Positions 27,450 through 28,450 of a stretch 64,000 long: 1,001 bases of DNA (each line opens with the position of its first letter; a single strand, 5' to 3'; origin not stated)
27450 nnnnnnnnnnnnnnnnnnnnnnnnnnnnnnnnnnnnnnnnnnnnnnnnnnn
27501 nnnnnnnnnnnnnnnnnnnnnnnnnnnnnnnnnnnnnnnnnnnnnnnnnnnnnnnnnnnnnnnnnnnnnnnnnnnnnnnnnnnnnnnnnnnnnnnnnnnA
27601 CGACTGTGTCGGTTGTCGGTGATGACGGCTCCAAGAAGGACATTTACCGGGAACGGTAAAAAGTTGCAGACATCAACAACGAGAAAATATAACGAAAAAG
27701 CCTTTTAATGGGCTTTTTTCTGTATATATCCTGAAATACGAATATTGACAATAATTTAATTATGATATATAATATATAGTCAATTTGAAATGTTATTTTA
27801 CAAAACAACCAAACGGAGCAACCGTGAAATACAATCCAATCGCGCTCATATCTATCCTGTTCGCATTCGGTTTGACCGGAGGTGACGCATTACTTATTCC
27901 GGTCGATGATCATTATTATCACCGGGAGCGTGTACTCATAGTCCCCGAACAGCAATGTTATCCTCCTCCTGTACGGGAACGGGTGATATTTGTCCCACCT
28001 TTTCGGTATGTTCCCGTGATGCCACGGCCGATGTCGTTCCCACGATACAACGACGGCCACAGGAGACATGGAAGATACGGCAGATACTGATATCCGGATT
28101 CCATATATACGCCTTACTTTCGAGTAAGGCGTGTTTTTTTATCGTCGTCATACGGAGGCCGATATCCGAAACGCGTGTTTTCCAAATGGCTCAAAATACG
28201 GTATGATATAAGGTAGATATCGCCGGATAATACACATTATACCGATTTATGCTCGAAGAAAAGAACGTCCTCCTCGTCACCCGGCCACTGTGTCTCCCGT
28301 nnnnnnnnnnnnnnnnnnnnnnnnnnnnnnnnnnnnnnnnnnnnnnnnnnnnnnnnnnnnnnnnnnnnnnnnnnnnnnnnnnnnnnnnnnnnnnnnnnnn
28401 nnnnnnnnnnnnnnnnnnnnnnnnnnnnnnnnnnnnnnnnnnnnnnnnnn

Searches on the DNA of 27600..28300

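Call 73: search_rna_families(source=window, start=27600, end=28300, threshold=evalue, max_evalue=1)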
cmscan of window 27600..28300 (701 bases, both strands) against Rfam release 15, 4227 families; matches with E-value up to 1: 2.
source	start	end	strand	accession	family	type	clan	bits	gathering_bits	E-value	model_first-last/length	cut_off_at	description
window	27656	27750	-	RF01770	rimP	Cis-reg; leader;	-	25.4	47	0.083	1-102/102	no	Gammaprotebacteria rimP leader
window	27689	27758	+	RF02900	AaHKsRNA82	Gene; sRNA;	-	22.3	51.4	0.81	1-81/81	no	Aggregatibacter sRNA 82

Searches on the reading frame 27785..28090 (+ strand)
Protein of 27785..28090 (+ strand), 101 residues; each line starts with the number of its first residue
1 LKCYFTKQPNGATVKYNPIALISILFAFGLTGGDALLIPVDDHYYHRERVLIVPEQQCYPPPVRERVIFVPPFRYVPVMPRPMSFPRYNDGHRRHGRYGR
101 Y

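Call 3: search_protein_families(library=pfam, proteins=[window:27785-28090:+], max_evalue=0.01)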
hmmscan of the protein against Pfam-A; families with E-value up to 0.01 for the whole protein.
window:27785-28090:+ (101 aa): 0 families

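Call 28: search_protein_families(library=padloc, proteins=[window:27785-28090:+], max_evalue=0.1)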
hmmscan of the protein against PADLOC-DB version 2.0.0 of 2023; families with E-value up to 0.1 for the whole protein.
window:27785-28090:+ (101 aa): 0 families

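Call 29: search_protein_families(library=phrogs, proteins=[window:27785-28090:+], max_evalue=0.1)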
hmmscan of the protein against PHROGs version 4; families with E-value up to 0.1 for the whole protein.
window:27785-28090:+ (101 aa): 0 families

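Call 81: search_protein_families(library=pfam, proteins=[window:27824-28090:+], max_evalue=0.01)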
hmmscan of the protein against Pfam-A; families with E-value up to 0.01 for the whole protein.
window:27824-28090:+ (88 aa): 0 families
